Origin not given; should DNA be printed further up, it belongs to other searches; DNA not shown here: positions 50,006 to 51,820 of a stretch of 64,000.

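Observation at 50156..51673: Catalytically degenerate prolyl-tRNA synthetase paralogue inside a selenoprotein reductase operon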

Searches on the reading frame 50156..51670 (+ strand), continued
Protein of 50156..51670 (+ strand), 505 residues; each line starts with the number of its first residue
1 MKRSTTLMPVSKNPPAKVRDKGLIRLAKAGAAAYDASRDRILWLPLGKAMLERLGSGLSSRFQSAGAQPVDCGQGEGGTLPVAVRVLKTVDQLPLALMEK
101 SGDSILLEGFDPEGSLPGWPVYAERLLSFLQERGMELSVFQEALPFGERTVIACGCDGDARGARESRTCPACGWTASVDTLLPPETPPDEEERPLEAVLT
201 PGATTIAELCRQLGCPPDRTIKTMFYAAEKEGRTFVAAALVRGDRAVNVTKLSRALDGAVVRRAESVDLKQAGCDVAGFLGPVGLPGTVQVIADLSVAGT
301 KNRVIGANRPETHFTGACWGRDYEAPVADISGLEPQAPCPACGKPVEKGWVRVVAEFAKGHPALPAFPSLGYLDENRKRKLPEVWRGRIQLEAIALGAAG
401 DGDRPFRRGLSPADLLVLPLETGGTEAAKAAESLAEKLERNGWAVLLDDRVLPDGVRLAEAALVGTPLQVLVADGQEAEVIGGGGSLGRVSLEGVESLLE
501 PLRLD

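Call 61: find_homologous_proteins(query=L034:11171-12496:+, max_evalue=1e-20)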
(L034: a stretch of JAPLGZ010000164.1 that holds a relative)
Query L034:11171-12496:+ (442 aa): 8000 proteins with E <= 1e-20 among 8000 candidates; the best 120 are listed.
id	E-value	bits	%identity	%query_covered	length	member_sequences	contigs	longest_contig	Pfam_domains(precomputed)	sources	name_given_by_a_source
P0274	0.0e+0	1020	100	100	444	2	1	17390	PF03129.26,PF00587.31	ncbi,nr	ncbi:MAG: proline--tRNA ligase, partial [Chloroflexi bacterium]|nr:proline--tRNA ligase [Chloroflexo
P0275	6.4e-292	985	96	100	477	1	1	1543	PF03129.26,PF00587.31,PF09180.17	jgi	jgi:prolyl-tRNA synthetase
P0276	2.5e-272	921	90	100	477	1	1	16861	PF03129.26,PF00587.31,PF09180.17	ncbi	-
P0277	5.0e-272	920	88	100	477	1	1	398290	PF03129.26,PF00587.31,PF09180.17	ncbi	ncbi:MAG: proline--tRNA ligase [Caldilineaceae bacterium]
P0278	3.4e-271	917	88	100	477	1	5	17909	PF03129.26,PF00587.31,PF09180.17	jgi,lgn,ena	-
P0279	1.0e-270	916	88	100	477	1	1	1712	PF03129.26,PF00587.31,PF09180.17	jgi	-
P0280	1.7e-270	915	88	100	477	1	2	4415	PF03129.26,PF00587.31,PF09180.17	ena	-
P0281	5.0e-270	913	87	100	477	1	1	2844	PF03129.26,PF00587.31,PF09180.17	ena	-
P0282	1.9e-269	911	87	100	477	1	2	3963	PF03129.26,PF00587.31,PF09180.17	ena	-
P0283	9.5e-269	909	87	100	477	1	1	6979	PF03129.26,PF00587.31,PF09180.17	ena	-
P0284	9.5e-269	909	87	100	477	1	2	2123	PF03129.26,PF00587.31,PF09180.17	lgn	-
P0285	3.0e-266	901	88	100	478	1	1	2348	PF03129.26,PF00587.31,PF09180.17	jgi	jgi:prolyl-tRNA synthetase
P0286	7.3e-259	877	84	100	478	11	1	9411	PF03129.26,PF00587.31,PF09180.17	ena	-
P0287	3.2e-253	858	82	100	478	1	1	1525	PF03129.26,PF00587.31,PF09180.17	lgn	-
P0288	2.4e-249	845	81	100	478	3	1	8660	PF03129.26,PF00587.31,PF09180.17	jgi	-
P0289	6.6e-248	840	81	100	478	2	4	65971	PF03129.26,PF00587.31,PF09180.17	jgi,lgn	-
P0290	1.7e-247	839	80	100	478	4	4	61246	PF03129.26,PF00587.31,PF09180.17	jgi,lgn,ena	-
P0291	2.3e-247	839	80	100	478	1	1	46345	PF03129.26,PF00587.31,PF09180.17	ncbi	-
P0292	4.6e-247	838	81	100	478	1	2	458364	PF03129.26,PF00587.31,PF09180.17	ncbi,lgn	ncbi:MAG: proline--tRNA ligase [Caldilineaceae bacterium]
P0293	7.6e-247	837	80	100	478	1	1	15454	PF03129.26,PF00587.31,PF09180.17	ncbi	-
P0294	3.9e-246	835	80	100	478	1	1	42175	PF03129.26,PF00587.31,PF09180.17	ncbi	-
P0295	4.3e-246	834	80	100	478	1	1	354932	PF03129.26,PF00587.31,PF09180.17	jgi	-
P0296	1.3e-245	833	81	100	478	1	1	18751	PF03129.26,PF00587.31,PF09180.17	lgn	-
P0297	2.7e-245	832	79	100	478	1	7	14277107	PF03129.26,PF00587.31,PF09180.17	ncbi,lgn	ncbi:MAG: proline--tRNA ligase [Caldilineaceae bacterium]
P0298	6.1e-245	831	80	100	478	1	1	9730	PF03129.26,PF00587.31,PF09180.17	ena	-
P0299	1.3e-243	826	79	100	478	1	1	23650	PF03129.26,PF00587.31,PF09180.17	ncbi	-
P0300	3.2e-243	825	79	100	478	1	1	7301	PF03129.26,PF00587.31,PF09180.17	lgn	-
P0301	3.3e-243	825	80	100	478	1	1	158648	PF03129.26,PF00587.31,PF09180.17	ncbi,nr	ncbi:MAG: proline--tRNA ligase [Caldilineaceae bacterium]|nr:proline--tRNA ligase [Caldilineaceae ba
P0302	1.0e-242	823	79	100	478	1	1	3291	PF03129.26,PF00587.31,PF09180.17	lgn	-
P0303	1.0e-242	823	79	100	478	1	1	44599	PF03129.26,PF00587.31,PF09180.17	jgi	-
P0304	6.7e-242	821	79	100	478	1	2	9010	PF03129.26,PF00587.31,PF09180.17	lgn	-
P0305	7.6e-242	820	79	100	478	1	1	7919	PF03129.26,PF00587.31,PF09180.17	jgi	-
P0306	9.1e-242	820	79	100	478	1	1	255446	PF03129.26,PF00587.31,PF09180.17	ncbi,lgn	-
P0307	1.2e-241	820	79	100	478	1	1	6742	PF03129.26,PF00587.31,PF09180.17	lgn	-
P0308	1.5e-241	819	80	100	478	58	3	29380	PF03129.26,PF00587.31,PF09180.17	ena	-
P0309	2.2e-241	819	78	100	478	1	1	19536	PF03129.26,PF00587.31,PF09180.17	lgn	-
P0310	3.4e-241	818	78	100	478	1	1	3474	PF03129.26,PF00587.31,PF09180.17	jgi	jgi:prolyl-tRNA synthetase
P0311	6.9e-241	817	78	100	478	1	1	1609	PF03129.26,PF00587.31,PF09180.17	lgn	-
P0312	1.9e-240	816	78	100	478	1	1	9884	PF03129.26,PF00587.31,PF09180.17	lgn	-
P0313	1.9e-240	816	78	100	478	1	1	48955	PF03129.26,PF00587.31,PF09180.17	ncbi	-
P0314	2.4e-240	816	78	100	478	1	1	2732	PF03129.26,PF00587.31,PF09180.17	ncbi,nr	ncbi:MAG: proline--tRNA ligase [Caldilineaceae bacterium]|nr:proline--tRNA ligase [Caldilineaceae ba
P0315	3.2e-240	815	79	100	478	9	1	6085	PF03129.26,PF00587.31,PF09180.17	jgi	jgi:prolyl-tRNA synthetase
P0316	9.7e-240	814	78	100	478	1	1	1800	PF03129.26,PF00587.31,PF09180.17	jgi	jgi:prolyl-tRNA synthetase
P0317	1.1e-239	813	78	100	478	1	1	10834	PF03129.26,PF00587.31,PF09180.17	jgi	jgi:prolyl-tRNA synthetase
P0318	6.9e-239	811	77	100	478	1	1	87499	PF03129.26,PF00587.31,PF09180.17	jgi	jgi:prolyl-tRNA synthetase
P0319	7.7e-239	811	78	100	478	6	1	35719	PF03129.26,PF00587.31,PF09180.17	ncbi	-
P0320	7.8e-239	811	77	100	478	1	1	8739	PF03129.26,PF00587.31,PF09180.17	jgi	-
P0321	9.0e-239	810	77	100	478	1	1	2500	PF03129.26,PF00587.31,PF09180.17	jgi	jgi:prolyl-tRNA synthetase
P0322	2.4e-238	809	78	100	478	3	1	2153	PF03129.26,PF00587.31,PF09180.17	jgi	jgi:prolyl-tRNA synthetase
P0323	4.0e-238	808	77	100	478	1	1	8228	PF03129.26,PF00587.31,PF09180.17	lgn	-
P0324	1.1e-237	807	78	100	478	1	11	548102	PF03129.26,PF00587.31,PF09180.17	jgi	jgi:prolyl-tRNA synthetase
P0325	1.1e-237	807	78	100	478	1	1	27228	PF03129.26,PF00587.31,PF09180.17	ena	-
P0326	1.6e-237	806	78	100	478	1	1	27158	PF03129.26,PF00587.31,PF09180.17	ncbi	-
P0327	2.7e-237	805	77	100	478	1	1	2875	PF03129.26,PF00587.31,PF09180.17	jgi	jgi:prolyl-tRNA synthetase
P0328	2.8e-237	805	77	100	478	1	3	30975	PF03129.26,PF00587.31,PF09180.17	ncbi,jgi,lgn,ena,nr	ncbi:MAG TPA: proline--tRNA ligase [Caldilineaceae bacterium]|nr:proline--tRNA ligase [Caldilineacea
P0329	3.4e-237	805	78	100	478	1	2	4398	PF03129.26,PF00587.31,PF09180.17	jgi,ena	-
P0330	4.6e-236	801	76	100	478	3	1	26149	PF03129.26,PF00587.31,PF09180.17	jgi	jgi:prolyl-tRNA synthetase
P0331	5.7e-236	801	76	100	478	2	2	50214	PF03129.26,PF00587.31,PF09180.17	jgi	jgi:prolyl-tRNA synthetase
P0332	8.5e-236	801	78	100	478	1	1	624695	PF03129.26,PF00587.31,PF09180.17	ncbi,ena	-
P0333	1.0e-235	800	77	100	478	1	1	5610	PF03129.26,PF00587.31,PF09180.17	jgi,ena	-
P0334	1.9e-235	799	76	100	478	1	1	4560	PF03129.26,PF00587.31,PF09180.17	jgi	jgi:prolyl-tRNA synthetase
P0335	4.7e-235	798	77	100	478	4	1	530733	PF03129.26,PF00587.31,PF09180.17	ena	-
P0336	5.3e-235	798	78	100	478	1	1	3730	PF03129.26,PF00587.31,PF09180.17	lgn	-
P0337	1.6e-234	796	76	100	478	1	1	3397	PF03129.26,PF00587.31,PF09180.17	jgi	jgi:prolyl-tRNA synthetase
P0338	2.2e-234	796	76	100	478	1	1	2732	PF03129.26,PF00587.31,PF09180.17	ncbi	-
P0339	6.2e-234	794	75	100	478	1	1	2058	PF03129.26,PF00587.31,PF09180.17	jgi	jgi:prolyl-tRNA synthetase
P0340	1.7e-233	793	77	99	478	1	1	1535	PF03129.26,PF00587.31,PF09180.17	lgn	-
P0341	2.6e-233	792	75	99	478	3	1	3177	PF03129.26,PF00587.31,PF09180.17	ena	-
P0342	4.2e-233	792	76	100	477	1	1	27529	PF03129.26,PF00587.31,PF09180.17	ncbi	-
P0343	2.0e-232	789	75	100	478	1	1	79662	PF03129.26,PF00587.31,PF09180.17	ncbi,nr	ncbi:MAG: proline--tRNA ligase [Anaerolineae bacterium]|nr:proline--tRNA ligase [Anaerolineae bacter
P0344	6.6e-232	788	75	100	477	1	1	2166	PF03129.26,PF00587.31,PF09180.17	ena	-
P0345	1.1e-231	787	76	100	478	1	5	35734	PF03129.26,PF00587.31,PF09180.17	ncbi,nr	ncbi:MAG: proline--tRNA ligase [Chloroflexi bacterium]|nr:proline--tRNA ligase [Chloroflexota bacter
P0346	1.3e-231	787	74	100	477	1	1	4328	PF03129.26,PF00587.31,PF09180.17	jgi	jgi:prolyl-tRNA synthetase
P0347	1.7e-231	786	74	100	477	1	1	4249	PF03129.26,PF00587.31,PF09180.17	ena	-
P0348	1.7e-231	786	75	100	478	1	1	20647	PF03129.26,PF00587.31,PF09180.17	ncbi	-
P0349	3.3e-231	785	74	100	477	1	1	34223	PF03129.26,PF00587.31,PF09180.17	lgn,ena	-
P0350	8.0e-231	784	74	100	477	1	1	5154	PF03129.26,PF00587.31,PF09180.17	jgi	jgi:prolyl-tRNA synthetase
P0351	1.1e-230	784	75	100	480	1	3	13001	PF03129.26,PF00587.31,PF09180.17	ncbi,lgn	-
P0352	1.4e-230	783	75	100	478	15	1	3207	PF03129.26,PF00587.31,PF09180.17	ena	-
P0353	1.7e-230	783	75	100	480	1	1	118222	PF03129.26,PF00587.31,PF09180.17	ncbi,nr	ncbi:MAG: proline--tRNA ligase [Anaerolineae bacterium]|nr:proline--tRNA ligase [Anaerolineae bacter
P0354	2.0e-230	783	75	100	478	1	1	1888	PF03129.26,PF00587.31,PF09180.17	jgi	jgi:prolyl-tRNA synthetase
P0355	2.0e-230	783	74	99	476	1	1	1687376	PF03129.26,PF00587.31,PF09180.17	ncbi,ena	-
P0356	4.2e-230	782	75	100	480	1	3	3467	PF03129.26,PF00587.31,PF09180.17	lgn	-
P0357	6.9e-230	781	74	100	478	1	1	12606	PF03129.26,PF00587.31,PF09180.17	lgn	-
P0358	7.0e-230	781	75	100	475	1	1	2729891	PF03129.26,PF00587.31,PF09180.17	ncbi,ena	-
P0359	9.1e-230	781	75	99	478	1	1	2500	PF03129.26,PF00587.31,PF09180.17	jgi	jgi:prolyl-tRNA synthetase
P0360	9.3e-230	781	74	100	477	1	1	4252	PF03129.26,PF00587.31,PF09180.17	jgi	jgi:prolyl-tRNA synthetase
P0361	9.4e-230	781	75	100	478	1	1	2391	PF03129.26,PF00587.31,PF09180.17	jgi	jgi:prolyl-tRNA synthetase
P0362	1.0e-229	781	75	100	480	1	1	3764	PF03129.26,PF00587.31,PF09180.17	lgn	-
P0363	1.7e-229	780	75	100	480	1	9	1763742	PF03129.26,PF00587.31,PF09180.17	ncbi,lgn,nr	ncbi:MAG: proline--tRNA ligase [Ardenticatenaceae bacterium]|nr:proline--tRNA ligase [Ardenticatenac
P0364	2.6e-229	779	74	100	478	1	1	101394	PF03129.26,PF00587.31,PF09180.17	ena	-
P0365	2.9e-229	779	75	100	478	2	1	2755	PF03129.26,PF00587.31,PF09180.17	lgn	-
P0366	3.2e-229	779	74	100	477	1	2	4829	PF03129.26,PF00587.31,PF09180.17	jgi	jgi:prolyl-tRNA synthetase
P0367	3.3e-229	779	74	100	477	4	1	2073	PF03129.26,PF00587.31,PF09180.17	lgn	-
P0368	3.7e-229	779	75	100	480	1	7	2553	PF03129.26,PF00587.31,PF09180.17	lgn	-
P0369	5.0e-229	778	74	100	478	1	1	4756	PF03129.26,PF00587.31,PF09180.17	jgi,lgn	jgi:prolyl-tRNA synthetase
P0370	7.8e-229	778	74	100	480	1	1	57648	PF03129.26,PF00587.31,PF09180.17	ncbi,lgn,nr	ncbi:MAG TPA: proline--tRNA ligase [Anaerolineae bacterium]|nr:proline--tRNA ligase [Anaerolineae ba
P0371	8.0e-229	778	74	100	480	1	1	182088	PF03129.26,PF00587.31,PF09180.17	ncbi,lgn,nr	ncbi:MAG TPA: proline--tRNA ligase [Chloroflexota bacterium]|nr:proline--tRNA ligase [Chloroflexota 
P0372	8.3e-229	778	74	99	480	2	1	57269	PF03129.26,PF00587.31,PF09180.17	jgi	jgi:prolyl-tRNA synthetase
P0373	9.9e-229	777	74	100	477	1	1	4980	PF03129.26,PF00587.31,PF09180.17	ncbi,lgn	ncbi:MAG: proline--tRNA ligase [Chloroflexota bacterium]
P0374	1.0e-228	777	74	100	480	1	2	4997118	PF03129.26,PF00587.31,PF09180.17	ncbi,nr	ncbi:MAG: proline--tRNA ligase [Anaerolineae bacterium]|nr:proline--tRNA ligase [Anaerolineae bacter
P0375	2.3e-228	776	74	100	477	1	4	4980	PF03129.26,PF00587.31,PF09180.17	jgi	jgi:prolyl-tRNA synthetase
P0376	3.5e-228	775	75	100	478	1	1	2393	PF03129.26,PF00587.31,PF09180.17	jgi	jgi:prolyl-tRNA synthetase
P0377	5.1e-228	775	73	100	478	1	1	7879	PF03129.26,PF00587.31,PF09180.17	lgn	-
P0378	6.8e-228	774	73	100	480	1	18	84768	PF03129.26,PF00587.31,PF09180.17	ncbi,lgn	-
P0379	1.0e-227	774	73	100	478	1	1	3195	PF03129.26,PF00587.31,PF09180.17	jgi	jgi:prolyl-tRNA synthetase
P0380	1.5e-227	773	73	100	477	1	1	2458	PF03129.26,PF00587.31,PF09180.17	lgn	-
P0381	1.6e-227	773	74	99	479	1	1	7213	PF03129.26,PF00587.31,PF09180.17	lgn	-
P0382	2.2e-227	773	74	100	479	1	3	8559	PF03129.26,PF00587.31,PF09180.17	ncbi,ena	-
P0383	2.3e-227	773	73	100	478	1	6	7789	PF03129.26,PF00587.31,PF09180.17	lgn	-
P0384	2.9e-227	772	74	100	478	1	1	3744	PF03129.26,PF00587.31,PF09180.17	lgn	-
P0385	3.7e-227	772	75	100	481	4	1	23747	PF03129.26,PF00587.31,PF09180.17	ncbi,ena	-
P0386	4.6e-227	772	72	100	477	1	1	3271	PF03129.26,PF00587.31,PF09180.17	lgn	-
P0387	7.0e-227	771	72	100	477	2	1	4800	PF03129.26,PF00587.31,PF09180.17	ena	-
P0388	8.2e-227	771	73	100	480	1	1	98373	PF03129.26,PF00587.31,PF09180.17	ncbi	-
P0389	1.0e-226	771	74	100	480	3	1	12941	PF03129.26,PF00587.31,PF09180.17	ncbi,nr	ncbi:MAG: proline--tRNA ligase [Anaerolineales bacterium]|nr:proline--tRNA ligase [Anaerolineales ba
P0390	1.1e-226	770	73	100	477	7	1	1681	PF03129.26,PF00587.31,PF09180.17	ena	-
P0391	1.2e-226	770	73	100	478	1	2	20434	PF03129.26,PF00587.31,PF09180.17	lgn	-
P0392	1.3e-226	770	73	100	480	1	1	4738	PF03129.26,PF00587.31,PF09180.17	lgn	-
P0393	1.3e-226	770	73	100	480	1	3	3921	PF03129.26,PF00587.31,PF09180.17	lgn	-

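Call 72: find_encoding_contigs(protein=P0046, flank=10000, max_places=3)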
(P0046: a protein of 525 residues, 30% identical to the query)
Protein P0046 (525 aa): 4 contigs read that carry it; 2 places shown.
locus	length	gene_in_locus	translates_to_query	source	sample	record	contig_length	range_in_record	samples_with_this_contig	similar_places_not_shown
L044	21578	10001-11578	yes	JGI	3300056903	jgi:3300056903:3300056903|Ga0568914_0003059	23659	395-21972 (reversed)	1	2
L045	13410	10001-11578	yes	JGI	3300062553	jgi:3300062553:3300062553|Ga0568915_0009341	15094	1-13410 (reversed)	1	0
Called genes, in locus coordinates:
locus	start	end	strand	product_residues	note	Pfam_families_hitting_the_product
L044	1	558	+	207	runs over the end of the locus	PF00753:Lactamase_B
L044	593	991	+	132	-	-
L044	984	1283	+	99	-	PF10049:DUF2283 (weak)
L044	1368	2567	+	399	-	PF00108:Thiolase_N, PF02803:Thiolase_C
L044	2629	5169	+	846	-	PF02517:Rce1-like, PF00082:Peptidase_S8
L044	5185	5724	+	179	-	PF12773:DZR (weak)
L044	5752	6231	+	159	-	PF00293:NUDIX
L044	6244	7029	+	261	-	-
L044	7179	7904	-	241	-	-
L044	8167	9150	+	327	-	PF01384:PHO4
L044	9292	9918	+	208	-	PF01865:PhoU_div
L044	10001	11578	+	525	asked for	PF04073:tRNA_edit, PF03129:HGTP_anticodon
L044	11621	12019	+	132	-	PF01035:DNA_binding_1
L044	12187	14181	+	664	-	PF07690:MFS_1, PF11700:ATG22, PF07690:MFS_1, PF11700:ATG22, PF07690:MFS_1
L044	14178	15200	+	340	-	PF00106:adh_short (weak), PF01073:3Beta_HSD, PF01370:Epimerase, PF02719:Polysacc_synt_2, PF04321:RmlD_sub_bind, PF07993:NAD_binding_4, PF13460:NAD_binding_10, PF16363:GDP_Man_Dehyd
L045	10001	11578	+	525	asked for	PF04073:tRNA_edit, PF03129:HGTP_anticodon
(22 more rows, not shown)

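Call 73: find_encoding_contigs(protein=P0078, flank=10000, max_places=2)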
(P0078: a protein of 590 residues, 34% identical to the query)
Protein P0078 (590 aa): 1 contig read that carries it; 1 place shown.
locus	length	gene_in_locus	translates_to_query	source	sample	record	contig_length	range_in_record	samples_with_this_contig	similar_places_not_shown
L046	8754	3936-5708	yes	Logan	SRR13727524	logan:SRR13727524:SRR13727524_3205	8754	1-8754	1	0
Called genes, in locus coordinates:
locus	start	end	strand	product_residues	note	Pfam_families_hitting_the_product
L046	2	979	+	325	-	?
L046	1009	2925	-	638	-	PF04087:DUF389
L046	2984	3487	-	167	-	PF03745:DUF309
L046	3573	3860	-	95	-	-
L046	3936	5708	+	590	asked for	PF00587:tRNA-synt_2b, PF04073:tRNA_edit, PF03129:HGTP_anticodon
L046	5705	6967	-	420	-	PF13487:HD_5, PF01966:HD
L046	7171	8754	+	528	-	?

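Call 76: list_cluster_members(proteins=[window:50156-51670:+, P0005, P0010, P0017, P0021, P0024, P0027, P0033, P0036, P0032])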
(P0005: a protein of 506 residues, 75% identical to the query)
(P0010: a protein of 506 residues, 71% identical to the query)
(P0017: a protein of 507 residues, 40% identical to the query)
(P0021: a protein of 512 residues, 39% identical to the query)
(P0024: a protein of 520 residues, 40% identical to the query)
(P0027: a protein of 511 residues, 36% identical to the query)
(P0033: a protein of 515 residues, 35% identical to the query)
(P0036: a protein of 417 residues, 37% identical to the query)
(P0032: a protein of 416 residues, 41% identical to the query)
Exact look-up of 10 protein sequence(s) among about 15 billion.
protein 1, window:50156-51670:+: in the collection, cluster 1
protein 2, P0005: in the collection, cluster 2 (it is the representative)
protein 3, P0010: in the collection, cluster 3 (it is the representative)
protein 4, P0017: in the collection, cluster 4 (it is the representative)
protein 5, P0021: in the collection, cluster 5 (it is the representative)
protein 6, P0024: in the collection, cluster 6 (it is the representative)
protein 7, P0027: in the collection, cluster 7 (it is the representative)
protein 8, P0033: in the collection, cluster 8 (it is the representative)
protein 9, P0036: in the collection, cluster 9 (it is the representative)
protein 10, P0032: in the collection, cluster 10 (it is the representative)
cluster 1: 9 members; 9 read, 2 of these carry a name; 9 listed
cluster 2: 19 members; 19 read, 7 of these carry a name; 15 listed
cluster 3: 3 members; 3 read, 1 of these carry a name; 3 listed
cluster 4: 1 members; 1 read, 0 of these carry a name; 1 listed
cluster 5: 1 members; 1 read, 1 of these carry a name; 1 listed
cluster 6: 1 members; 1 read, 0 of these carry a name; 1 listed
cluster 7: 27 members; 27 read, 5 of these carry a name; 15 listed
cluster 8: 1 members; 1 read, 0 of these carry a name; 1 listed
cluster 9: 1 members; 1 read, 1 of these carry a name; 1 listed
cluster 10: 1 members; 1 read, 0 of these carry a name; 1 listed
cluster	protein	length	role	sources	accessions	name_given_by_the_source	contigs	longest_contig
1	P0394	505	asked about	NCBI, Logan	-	-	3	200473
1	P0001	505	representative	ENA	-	-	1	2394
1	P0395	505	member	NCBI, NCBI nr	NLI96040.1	MAG: hypothetical protein GX436_04875 [Synergistaceae bacterium] | hypothetical protein [Synergistaceae bacterium]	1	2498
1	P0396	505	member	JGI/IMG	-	prolyl-tRNA synthetase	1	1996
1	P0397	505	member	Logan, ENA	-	-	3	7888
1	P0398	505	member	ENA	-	-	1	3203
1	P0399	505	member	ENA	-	-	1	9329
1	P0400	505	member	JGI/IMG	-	-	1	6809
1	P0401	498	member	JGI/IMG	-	-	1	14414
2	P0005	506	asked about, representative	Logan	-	-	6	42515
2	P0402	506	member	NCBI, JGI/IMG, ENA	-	prolyl-tRNA synthetase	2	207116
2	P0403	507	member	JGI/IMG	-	prolyl-tRNA synthetase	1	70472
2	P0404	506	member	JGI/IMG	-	prolyl-tRNA synthetase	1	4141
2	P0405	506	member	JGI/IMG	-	prolyl-tRNA synthetase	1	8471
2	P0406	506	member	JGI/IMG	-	prolyl-tRNA synthetase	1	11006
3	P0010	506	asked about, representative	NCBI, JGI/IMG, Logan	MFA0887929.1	MAG: YbaK/EbsC family protein [Synergistales bacterium] | prolyl-tRNA synthetase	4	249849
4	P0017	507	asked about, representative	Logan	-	-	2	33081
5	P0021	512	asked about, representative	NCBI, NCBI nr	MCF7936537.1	MAG: hypothetical protein K9L28_09360 [Synergistales bacterium] | hypothetical protein [Synergistales bacterium]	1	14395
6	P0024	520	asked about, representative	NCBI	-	-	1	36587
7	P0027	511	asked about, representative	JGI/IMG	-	-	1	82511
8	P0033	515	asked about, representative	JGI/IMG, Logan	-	-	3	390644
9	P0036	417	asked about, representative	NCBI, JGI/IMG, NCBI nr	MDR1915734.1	MAG: hypothetical protein LBQ58_04055 [Synergistaceae bacterium] | prolyl-tRNA synthetase | hypothetical protein [Synergistaceae bacterium]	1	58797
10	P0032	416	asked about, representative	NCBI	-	-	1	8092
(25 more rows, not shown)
